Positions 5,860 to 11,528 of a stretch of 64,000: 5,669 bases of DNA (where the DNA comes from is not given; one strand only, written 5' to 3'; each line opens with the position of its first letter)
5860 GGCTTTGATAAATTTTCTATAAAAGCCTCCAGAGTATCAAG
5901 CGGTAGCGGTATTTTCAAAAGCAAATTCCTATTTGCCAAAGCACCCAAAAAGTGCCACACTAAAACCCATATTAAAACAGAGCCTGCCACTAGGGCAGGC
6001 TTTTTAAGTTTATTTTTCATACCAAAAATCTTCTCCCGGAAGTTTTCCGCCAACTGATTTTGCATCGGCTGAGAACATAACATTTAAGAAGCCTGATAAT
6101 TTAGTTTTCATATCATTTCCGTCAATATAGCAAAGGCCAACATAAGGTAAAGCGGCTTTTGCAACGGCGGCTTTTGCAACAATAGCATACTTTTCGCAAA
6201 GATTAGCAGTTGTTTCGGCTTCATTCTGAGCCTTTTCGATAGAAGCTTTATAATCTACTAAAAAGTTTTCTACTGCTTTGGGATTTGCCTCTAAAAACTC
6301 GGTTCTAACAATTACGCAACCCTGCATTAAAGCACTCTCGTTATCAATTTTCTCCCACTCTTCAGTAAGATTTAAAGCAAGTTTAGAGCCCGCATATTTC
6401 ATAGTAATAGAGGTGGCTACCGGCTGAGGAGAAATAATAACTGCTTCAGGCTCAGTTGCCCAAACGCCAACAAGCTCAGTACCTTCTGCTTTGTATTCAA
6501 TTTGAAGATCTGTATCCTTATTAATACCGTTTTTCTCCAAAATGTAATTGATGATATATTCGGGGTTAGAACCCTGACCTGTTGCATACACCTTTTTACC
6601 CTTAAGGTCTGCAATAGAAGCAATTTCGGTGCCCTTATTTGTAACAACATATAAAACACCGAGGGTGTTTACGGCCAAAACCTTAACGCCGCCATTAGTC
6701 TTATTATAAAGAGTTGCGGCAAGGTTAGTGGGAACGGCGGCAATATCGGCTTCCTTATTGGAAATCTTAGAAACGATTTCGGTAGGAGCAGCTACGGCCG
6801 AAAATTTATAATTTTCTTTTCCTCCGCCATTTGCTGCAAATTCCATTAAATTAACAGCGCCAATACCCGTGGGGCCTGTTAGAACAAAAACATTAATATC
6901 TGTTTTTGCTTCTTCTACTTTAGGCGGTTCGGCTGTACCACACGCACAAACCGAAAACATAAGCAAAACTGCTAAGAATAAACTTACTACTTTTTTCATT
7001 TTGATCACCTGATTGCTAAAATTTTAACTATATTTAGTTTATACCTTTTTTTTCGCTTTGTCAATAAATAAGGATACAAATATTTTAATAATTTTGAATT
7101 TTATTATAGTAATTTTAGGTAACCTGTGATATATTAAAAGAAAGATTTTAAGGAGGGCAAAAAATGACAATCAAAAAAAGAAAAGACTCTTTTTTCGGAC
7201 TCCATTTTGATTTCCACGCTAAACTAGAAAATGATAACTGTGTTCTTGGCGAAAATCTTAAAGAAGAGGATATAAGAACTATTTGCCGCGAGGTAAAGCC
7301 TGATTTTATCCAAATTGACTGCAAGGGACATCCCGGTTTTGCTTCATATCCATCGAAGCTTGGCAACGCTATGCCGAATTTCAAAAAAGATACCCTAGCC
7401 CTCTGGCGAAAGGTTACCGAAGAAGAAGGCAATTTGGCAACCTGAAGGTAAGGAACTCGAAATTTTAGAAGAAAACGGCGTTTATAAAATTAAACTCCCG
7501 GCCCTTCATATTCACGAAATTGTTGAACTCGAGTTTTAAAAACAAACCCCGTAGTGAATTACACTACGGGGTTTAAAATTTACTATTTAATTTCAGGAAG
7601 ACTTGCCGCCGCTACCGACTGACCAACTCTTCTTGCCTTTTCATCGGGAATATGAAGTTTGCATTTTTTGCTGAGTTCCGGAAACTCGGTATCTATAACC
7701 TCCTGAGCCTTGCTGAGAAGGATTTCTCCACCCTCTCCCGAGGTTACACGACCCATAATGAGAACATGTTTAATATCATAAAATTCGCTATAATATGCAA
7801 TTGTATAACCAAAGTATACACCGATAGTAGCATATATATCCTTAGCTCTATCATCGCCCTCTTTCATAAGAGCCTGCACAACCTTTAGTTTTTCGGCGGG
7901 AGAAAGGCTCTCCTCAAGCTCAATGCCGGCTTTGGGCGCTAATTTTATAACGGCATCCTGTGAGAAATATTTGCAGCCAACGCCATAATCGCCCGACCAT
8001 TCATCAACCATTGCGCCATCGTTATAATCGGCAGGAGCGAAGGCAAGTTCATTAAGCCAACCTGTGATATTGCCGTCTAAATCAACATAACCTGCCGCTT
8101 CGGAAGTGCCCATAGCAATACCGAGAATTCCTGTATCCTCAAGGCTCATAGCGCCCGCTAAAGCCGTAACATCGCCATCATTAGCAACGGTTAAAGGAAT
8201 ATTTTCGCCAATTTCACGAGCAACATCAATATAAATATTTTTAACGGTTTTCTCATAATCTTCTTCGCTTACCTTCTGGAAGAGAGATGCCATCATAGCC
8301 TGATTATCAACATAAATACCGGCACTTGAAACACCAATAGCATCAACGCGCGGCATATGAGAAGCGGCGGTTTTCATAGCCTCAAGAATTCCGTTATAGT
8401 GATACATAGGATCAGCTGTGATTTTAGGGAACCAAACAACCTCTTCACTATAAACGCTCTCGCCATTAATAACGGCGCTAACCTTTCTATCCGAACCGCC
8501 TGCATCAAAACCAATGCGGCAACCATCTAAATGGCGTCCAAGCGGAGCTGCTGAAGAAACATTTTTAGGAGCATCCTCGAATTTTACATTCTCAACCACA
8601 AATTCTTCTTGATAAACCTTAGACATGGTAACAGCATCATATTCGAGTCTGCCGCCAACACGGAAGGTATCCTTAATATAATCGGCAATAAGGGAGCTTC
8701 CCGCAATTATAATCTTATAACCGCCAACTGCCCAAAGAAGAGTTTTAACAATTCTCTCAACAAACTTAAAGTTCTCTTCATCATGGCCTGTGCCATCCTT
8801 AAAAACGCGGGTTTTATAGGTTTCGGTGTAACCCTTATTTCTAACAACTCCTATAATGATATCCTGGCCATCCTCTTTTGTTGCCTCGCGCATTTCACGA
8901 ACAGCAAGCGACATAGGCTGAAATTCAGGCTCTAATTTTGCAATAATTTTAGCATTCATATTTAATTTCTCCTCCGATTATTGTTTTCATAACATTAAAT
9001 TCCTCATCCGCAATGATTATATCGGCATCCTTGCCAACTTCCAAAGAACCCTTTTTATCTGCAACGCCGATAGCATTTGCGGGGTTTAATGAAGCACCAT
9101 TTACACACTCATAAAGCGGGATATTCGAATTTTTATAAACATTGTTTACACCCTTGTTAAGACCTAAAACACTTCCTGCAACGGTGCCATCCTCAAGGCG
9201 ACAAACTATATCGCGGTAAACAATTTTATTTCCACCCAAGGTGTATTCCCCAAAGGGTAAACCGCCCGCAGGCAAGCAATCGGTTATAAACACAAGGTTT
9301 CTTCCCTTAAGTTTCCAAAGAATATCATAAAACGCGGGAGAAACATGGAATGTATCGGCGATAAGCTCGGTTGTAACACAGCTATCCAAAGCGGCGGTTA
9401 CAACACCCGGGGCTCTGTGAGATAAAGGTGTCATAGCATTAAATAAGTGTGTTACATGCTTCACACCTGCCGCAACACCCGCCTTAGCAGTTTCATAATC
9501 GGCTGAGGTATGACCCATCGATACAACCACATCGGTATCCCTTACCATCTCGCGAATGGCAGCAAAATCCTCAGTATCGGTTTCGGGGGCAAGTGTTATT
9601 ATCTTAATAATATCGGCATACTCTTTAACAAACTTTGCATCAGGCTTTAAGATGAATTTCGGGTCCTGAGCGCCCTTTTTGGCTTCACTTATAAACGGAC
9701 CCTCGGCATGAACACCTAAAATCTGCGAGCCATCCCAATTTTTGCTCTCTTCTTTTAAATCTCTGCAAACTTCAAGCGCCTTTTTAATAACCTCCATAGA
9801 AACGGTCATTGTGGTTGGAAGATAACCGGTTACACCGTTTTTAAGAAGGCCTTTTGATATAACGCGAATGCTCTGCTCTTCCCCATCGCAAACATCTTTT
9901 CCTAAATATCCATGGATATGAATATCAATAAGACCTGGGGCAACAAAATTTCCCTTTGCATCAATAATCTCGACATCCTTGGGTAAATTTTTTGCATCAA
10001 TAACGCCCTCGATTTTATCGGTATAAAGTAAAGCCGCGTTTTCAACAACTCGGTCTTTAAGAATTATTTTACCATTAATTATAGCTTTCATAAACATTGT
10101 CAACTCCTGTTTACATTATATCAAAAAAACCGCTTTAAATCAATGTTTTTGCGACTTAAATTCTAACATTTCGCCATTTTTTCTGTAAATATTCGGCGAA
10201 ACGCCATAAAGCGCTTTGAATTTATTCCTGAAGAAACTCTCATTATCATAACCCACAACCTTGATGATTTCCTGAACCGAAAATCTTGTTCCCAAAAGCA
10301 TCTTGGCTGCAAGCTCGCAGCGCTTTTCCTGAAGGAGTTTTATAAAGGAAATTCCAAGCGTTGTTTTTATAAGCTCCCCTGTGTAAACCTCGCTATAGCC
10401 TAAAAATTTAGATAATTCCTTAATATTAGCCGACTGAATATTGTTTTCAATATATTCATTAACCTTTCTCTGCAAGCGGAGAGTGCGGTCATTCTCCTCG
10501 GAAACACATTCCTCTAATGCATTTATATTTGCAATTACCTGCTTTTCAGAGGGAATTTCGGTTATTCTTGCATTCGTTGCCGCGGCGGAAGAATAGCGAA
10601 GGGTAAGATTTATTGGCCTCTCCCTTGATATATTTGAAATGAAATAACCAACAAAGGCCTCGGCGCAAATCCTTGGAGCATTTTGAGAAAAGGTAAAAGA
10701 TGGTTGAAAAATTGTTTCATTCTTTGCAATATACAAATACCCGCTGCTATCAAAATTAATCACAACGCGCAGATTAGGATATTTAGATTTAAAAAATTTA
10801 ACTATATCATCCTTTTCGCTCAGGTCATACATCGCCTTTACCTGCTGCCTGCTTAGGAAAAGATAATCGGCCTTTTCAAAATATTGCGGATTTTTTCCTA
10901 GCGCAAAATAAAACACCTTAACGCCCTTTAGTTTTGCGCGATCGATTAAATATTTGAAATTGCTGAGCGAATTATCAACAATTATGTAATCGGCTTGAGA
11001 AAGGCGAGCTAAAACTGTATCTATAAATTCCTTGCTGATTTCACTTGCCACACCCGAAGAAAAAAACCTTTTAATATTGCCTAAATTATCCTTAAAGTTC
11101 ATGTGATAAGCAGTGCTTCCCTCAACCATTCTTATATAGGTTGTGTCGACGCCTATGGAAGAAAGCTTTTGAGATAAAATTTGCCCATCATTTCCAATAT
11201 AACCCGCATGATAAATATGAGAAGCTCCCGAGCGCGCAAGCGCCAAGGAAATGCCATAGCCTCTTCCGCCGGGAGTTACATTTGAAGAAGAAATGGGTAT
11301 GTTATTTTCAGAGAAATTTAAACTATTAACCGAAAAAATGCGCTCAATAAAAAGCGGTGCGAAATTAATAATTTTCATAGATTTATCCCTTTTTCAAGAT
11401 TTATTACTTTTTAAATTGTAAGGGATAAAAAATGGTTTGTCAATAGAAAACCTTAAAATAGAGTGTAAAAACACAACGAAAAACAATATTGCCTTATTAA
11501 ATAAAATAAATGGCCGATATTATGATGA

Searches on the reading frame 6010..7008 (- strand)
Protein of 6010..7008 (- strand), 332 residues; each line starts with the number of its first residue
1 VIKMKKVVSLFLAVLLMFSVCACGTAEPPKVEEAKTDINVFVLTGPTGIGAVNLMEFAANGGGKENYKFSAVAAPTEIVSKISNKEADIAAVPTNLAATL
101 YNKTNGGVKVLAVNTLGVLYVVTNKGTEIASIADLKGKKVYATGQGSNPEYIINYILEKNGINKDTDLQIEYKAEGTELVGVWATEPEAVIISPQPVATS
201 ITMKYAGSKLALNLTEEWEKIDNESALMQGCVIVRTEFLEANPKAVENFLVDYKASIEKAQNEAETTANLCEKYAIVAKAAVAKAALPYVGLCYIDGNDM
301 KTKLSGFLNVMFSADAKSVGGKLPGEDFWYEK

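Call 9: search_protein_families(library=pfam, proteins=[window:6010-7008:-], max_evalue=0.001)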
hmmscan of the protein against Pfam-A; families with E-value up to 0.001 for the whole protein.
window:6010-7008:- (332 aa): 3 families
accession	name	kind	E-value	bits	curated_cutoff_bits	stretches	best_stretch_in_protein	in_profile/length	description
PF12974.12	Phosphonate-bd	-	1.5e-08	34.8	27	1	73-174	37-143/242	ABC transporter, phosphonate, periplasmic substrate-binding protein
PF09084.16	NMT1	-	3.4e-07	30.8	20.5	1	107-263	60-212/216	NMT1/THI5 like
PF16868.10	NMT1_3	-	3.6e-05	23.9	27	1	67-172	33-146/289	NMT1-like family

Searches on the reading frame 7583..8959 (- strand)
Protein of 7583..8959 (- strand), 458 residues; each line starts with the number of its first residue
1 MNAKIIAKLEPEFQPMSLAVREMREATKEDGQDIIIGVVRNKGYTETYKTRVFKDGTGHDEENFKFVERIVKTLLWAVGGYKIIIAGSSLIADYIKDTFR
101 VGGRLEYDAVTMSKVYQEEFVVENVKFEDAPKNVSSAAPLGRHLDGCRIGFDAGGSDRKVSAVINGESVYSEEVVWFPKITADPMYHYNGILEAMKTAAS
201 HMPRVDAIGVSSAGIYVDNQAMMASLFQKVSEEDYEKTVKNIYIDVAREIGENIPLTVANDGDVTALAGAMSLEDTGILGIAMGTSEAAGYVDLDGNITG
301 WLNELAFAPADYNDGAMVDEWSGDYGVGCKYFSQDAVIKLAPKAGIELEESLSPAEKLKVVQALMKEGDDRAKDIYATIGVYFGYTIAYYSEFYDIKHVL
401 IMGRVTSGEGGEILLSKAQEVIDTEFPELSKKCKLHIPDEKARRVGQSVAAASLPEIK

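Call 9: search_protein_families(library=pfam, proteins=[window:7583-8959:-], max_evalue=0.001)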
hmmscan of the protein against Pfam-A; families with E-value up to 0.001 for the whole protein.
window:7583-8959:- (458 aa): 0 families

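Call 71: search_protein_families(library=ncbifam, proteins=[window:7583-8959:-], max_evalue=1)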
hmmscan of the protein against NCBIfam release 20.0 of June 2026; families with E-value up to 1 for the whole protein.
window:7583-8959:- (458 aa): 1 family
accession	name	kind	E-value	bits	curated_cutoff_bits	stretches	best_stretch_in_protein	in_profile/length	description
NF047937.1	TransRegNagC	equivalog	0.025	13.8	650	1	363-425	295-355/399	DNA-binding transcriptional regulator NagC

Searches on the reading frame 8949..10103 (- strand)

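Call 9: search_protein_families(library=pfam, proteins=[window:8949-10103:-], max_evalue=0.001)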
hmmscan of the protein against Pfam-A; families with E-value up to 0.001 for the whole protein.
window:8949-10103:- (384 aa): 2 families
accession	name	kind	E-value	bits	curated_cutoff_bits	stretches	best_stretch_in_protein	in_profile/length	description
PF01979.26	Amidohydro_1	-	1.2e-27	97.5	25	1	53-380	1-344/345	Amidohydrolase family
PF07969.17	Amidohydro_3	-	5.9e-15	56.1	29.7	2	326-369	405-448/472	Amidohydrolase family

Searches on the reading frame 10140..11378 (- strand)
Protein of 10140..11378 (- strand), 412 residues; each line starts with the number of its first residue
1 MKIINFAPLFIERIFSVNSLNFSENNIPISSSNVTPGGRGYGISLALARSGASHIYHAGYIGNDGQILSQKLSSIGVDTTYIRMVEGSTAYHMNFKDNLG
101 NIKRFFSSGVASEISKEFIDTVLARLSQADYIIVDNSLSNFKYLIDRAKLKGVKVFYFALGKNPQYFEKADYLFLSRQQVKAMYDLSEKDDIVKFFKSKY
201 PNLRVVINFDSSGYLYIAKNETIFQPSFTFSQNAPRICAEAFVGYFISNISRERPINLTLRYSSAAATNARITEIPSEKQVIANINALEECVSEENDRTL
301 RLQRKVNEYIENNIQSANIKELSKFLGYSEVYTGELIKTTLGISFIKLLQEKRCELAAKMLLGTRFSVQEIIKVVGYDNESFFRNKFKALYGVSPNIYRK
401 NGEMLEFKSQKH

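Call 9: search_protein_families(library=pfam, proteins=[window:10140-11378:-], max_evalue=0.001)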
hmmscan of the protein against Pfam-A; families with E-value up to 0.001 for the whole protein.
window:10140-11378:- (412 aa): 3 families
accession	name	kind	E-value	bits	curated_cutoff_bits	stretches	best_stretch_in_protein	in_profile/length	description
PF12833.13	HTH_18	-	5.5e-16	59.1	33.6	1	322-400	1-79/80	Helix-turn-helix domain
PF00294.29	PfkB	-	3e-10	40.4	25.8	1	22-267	22-286/302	pfkB family carbohydrate kinase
PF00165.29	HTH_AraC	-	3.1e-05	24.4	26.6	0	363-400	6-42/42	Bacterial regulatory helix-turn-helix proteins, AraC family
